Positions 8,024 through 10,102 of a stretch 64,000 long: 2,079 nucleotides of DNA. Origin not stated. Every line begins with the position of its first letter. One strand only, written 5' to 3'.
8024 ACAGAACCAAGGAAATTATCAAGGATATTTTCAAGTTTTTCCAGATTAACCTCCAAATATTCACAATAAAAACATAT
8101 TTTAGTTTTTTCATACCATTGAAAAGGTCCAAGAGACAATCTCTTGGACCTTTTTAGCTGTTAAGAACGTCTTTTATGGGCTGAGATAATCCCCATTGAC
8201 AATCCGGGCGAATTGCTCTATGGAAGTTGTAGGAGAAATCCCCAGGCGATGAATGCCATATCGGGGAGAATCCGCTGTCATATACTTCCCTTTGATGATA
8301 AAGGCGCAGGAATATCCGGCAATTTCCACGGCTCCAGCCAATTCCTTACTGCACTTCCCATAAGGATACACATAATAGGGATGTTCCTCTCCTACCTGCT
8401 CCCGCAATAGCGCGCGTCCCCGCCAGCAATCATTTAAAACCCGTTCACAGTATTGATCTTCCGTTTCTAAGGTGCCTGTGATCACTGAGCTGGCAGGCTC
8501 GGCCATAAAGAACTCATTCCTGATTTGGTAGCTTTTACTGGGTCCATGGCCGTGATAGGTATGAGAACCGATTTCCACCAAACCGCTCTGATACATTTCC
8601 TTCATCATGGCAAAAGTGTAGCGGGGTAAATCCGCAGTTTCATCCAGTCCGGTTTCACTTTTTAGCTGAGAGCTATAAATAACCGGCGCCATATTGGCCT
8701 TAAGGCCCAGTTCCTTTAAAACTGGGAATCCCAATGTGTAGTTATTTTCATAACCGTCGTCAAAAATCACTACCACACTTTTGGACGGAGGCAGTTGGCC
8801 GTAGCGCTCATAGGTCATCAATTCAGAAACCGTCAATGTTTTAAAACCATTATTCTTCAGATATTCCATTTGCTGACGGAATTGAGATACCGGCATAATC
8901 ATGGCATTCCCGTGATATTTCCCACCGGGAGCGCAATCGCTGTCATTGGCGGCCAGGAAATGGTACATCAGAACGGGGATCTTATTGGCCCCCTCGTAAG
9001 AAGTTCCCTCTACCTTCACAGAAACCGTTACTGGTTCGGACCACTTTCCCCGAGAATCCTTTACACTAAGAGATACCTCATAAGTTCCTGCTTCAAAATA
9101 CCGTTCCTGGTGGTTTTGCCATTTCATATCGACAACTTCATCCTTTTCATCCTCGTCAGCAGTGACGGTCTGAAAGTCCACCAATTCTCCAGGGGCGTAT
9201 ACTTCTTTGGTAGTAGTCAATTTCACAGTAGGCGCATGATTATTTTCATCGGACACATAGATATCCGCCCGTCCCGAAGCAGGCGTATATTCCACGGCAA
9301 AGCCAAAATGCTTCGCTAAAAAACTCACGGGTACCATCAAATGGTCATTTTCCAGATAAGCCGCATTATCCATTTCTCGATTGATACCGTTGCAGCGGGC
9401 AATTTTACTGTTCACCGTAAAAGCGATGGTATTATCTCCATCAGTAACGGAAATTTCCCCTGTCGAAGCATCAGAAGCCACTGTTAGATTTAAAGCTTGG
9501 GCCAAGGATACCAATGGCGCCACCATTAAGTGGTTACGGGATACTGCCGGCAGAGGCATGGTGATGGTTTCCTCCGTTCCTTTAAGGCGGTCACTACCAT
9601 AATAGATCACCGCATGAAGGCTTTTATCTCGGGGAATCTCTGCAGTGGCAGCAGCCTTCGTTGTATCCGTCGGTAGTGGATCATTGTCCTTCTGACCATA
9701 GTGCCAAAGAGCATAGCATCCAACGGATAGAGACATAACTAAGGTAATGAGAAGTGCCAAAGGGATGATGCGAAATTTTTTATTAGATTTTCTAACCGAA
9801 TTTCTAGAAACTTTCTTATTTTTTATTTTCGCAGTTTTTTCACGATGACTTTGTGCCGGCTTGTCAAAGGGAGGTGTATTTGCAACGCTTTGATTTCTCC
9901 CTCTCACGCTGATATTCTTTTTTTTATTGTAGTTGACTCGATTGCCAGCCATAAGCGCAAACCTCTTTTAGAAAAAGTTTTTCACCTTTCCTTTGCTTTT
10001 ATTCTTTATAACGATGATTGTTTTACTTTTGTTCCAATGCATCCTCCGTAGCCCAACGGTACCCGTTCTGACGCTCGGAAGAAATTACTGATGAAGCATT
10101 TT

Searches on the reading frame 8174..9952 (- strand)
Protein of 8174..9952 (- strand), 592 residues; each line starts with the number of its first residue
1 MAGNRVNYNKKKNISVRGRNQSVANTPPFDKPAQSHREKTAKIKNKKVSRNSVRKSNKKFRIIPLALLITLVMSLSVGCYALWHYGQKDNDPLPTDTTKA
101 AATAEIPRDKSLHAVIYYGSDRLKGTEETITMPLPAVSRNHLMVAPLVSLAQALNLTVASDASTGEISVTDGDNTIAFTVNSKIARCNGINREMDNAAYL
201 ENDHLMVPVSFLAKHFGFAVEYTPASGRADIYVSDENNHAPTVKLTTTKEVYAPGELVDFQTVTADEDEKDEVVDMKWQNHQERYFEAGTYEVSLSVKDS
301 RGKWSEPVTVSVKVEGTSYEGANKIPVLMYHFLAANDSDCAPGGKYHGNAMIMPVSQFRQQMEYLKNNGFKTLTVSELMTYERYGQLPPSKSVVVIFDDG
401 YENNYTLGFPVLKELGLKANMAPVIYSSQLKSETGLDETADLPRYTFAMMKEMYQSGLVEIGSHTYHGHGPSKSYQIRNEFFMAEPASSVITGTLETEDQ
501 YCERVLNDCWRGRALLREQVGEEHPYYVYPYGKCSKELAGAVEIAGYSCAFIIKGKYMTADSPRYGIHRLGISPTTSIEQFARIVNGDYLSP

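Call 75: search_protein_families(library=pfam, proteins=[window:8174-9952:-], max_evalue=0.00001)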
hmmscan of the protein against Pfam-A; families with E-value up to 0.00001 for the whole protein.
window:8174-9952:- (592 aa): 2 families
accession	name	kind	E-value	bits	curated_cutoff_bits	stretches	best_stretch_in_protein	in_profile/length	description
PF07833.16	Cu_amine_oxidN1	-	4.8e-18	65.5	24.2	1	129-226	6-103/108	Copper amine oxidase N-terminal domain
PF01522.26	Polysacc_deac_1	-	1.5e-12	48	23.1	1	388-548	4-122/124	Polysaccharide deacetylase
